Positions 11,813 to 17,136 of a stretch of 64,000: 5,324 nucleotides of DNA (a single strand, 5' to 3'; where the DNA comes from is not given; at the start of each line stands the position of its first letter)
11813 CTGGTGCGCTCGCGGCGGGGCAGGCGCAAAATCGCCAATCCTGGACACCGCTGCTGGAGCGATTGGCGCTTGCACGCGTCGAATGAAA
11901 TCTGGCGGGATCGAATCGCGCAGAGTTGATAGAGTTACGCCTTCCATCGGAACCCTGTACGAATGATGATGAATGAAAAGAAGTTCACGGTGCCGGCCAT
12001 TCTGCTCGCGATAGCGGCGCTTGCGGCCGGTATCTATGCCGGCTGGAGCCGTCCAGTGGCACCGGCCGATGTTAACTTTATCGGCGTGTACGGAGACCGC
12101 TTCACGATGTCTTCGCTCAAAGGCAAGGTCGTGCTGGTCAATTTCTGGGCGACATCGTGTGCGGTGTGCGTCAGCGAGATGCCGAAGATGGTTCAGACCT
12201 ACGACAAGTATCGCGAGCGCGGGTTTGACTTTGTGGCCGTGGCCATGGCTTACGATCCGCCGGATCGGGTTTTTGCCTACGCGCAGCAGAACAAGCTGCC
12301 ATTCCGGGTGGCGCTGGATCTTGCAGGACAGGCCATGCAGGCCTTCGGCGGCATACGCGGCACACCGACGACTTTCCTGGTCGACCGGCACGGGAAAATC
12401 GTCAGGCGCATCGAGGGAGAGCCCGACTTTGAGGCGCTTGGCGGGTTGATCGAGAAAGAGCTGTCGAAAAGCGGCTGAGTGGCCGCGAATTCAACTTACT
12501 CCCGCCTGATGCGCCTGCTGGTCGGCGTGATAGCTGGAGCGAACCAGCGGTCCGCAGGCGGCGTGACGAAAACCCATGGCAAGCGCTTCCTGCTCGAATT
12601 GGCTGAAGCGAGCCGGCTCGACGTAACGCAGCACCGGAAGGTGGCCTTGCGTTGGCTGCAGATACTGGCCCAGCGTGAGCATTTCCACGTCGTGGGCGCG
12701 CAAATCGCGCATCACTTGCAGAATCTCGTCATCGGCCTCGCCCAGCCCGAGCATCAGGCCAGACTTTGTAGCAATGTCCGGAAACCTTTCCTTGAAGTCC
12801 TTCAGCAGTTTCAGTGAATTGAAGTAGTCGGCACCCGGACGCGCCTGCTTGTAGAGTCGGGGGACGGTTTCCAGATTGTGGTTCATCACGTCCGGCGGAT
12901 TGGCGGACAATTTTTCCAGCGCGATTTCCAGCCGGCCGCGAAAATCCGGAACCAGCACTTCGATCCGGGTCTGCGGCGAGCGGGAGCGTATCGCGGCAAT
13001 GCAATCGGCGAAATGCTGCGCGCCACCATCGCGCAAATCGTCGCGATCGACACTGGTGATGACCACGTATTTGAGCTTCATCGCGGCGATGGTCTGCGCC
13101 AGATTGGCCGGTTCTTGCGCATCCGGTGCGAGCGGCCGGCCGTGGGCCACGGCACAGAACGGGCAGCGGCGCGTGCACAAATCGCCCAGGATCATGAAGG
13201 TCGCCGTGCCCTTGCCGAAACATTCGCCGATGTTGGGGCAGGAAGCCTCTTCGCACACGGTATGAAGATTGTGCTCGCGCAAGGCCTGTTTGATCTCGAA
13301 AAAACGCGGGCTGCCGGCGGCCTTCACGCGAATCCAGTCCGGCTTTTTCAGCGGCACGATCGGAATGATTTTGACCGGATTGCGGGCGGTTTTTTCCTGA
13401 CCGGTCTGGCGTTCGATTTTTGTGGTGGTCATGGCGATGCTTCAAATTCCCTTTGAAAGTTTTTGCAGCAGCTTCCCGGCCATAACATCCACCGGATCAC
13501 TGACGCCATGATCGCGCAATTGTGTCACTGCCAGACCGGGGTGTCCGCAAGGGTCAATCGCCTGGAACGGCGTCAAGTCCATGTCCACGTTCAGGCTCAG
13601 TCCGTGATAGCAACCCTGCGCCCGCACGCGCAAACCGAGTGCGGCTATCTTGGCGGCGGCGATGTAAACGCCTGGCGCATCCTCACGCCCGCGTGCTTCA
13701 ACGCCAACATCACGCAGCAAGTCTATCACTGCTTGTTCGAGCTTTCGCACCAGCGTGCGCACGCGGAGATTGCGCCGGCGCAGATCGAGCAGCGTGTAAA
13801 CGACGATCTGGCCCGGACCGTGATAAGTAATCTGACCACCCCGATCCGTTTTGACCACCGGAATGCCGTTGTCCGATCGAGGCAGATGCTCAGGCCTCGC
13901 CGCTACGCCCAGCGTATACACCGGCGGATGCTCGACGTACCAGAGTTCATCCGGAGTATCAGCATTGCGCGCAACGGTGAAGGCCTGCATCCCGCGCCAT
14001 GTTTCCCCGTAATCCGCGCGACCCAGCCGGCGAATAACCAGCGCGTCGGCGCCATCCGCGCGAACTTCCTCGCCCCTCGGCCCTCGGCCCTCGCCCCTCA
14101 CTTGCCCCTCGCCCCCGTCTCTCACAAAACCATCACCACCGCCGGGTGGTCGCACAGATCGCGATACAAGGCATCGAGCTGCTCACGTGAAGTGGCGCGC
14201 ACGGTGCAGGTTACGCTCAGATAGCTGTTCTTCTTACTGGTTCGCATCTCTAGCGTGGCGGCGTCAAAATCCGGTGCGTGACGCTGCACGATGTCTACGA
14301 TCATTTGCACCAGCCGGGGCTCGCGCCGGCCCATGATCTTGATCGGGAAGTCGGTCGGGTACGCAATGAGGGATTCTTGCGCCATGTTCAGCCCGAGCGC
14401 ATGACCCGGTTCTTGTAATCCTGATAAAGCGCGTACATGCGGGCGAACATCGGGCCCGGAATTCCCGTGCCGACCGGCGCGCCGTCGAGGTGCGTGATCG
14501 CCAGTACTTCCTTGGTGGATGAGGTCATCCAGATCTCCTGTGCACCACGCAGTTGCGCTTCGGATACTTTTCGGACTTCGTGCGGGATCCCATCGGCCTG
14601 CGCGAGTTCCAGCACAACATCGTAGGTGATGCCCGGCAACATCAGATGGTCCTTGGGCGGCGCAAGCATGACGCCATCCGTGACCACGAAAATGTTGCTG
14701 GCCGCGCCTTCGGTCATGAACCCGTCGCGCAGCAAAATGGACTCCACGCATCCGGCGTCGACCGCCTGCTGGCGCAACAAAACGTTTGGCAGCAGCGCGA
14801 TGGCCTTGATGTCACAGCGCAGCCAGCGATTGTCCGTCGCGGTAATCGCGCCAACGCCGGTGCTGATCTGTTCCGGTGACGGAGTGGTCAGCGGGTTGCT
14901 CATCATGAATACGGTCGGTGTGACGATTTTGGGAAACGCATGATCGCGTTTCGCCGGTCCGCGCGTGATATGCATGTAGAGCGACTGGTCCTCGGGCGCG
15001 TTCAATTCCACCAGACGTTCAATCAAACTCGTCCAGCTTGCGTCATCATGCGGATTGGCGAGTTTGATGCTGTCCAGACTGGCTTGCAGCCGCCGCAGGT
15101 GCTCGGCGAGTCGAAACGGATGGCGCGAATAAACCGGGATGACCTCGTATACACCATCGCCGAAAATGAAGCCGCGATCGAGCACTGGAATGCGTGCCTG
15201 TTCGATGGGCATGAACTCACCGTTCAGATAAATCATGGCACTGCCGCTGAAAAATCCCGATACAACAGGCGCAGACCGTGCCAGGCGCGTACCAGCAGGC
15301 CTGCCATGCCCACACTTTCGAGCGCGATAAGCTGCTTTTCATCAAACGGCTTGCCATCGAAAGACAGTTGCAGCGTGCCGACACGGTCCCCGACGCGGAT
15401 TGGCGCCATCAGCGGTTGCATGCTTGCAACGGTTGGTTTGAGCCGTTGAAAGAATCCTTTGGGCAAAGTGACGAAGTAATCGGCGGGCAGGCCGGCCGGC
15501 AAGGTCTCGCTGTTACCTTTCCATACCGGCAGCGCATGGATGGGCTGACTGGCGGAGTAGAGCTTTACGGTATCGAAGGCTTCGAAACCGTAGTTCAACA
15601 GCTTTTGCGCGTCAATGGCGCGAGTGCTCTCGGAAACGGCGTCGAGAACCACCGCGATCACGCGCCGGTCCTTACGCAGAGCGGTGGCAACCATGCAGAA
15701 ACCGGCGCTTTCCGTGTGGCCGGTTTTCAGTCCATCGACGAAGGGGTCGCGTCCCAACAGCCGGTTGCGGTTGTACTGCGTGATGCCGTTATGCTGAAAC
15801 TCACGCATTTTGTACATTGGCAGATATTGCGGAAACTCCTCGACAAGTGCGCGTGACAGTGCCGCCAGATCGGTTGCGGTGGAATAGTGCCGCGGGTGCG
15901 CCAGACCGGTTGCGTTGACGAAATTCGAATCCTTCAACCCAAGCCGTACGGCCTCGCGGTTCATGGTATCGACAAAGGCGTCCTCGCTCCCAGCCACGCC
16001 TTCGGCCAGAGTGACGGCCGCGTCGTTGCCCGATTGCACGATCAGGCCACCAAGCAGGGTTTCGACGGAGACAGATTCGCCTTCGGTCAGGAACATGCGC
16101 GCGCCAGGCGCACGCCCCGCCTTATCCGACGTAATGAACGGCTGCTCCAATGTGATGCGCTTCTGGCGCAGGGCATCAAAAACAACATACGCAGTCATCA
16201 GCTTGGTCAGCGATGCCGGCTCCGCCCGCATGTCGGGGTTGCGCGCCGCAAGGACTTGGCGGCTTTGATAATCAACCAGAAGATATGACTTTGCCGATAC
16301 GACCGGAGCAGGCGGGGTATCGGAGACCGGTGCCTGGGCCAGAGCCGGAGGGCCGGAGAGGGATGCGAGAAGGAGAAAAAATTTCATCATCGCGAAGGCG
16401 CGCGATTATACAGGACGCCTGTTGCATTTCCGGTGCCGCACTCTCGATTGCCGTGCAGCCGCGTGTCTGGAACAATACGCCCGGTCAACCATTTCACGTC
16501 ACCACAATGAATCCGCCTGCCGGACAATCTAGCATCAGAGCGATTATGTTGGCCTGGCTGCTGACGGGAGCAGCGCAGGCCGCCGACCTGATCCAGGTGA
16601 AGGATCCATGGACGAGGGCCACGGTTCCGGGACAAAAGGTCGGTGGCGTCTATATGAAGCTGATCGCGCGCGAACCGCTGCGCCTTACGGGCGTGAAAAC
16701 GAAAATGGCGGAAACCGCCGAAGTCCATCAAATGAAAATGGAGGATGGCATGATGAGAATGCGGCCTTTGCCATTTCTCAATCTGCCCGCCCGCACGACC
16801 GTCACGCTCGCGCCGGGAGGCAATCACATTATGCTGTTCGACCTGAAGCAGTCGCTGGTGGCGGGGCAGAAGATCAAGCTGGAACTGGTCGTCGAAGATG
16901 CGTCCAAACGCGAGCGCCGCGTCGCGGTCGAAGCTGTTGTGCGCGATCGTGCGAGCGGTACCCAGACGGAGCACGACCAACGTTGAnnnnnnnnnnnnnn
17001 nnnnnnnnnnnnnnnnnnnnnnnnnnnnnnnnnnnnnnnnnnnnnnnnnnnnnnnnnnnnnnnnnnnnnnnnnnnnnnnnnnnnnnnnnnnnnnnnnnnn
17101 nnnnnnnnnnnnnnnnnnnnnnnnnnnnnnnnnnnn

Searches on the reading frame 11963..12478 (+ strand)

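Call 70: search_protein_families(library=ncbifam, proteins=[window:11963-12478:+], max_evalue=0.00001)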
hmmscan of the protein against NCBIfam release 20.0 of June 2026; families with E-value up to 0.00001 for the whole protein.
window:11963-12478:+ (171 aa): 7 families
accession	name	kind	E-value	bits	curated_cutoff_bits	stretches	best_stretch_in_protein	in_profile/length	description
NF002854.0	PRK03147.1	subfamily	3.2e-25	89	170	1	40-159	48-165/176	thiol-disulfide oxidoreductase ResA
NF047696.1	ThlDiSintTplARhiz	equivalog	1.4e-17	64.2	230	1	29-155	72-202/219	thiol:disulfide interchange protein TlpA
NF041202.1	StoA_CxxC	exception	3.2e-16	59.6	210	1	3-152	1-150/163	endospore biogenesis thiol-disulfide oxidoreductase StoA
NF041054.1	WAxxUGC_long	equivalog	2.7e-11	43.4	300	1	36-151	86-199/354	ResA-like WAxxUGC motif-containing protein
TIGR00385.1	dsbE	subfamily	1.5e-10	40.9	123.15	1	52-154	61-158/173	DsbE family thiol:disulfide interchange protein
NF011941.0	PRK15412.1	equivalog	2.1e-07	30.7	359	1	53-152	67-161/185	thiol:disulfide interchange protein DsbE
NF010625.0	PRK14018.1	equivalog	9.2e-06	24.4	522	0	53-163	55-169/521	bifunctional peptide-methionine (S)-S-oxide reductase MsrA/peptide-methionine (R)-S-oxide reductase MsrB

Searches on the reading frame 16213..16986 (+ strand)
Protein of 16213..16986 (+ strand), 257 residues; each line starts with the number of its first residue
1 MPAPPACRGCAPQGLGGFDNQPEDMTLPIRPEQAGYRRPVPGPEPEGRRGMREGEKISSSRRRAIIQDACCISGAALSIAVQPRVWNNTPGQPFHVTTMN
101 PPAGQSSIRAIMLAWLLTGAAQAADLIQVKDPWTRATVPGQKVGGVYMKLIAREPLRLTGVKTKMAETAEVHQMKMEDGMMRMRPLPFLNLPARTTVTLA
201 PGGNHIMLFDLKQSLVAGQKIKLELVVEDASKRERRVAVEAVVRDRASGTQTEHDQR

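Call 3: search_protein_families(library=ncbifam, proteins=[window:16213-16986:+], max_evalue=0.01)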
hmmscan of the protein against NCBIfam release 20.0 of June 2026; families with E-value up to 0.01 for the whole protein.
window:16213-16986:+ (257 aa): 0 families

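Call 4: search_protein_families(library=pfam, proteins=[window:16213-16986:+], max_evalue=0.01)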
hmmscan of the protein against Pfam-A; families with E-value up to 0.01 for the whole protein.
window:16213-16986:+ (257 aa): 1 family
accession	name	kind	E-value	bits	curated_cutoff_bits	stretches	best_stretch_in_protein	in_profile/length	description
PF04314.18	PCuAC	-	3.8e-34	117.3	29.4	1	129-232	1-106/109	Copper chaperone PCu(A)C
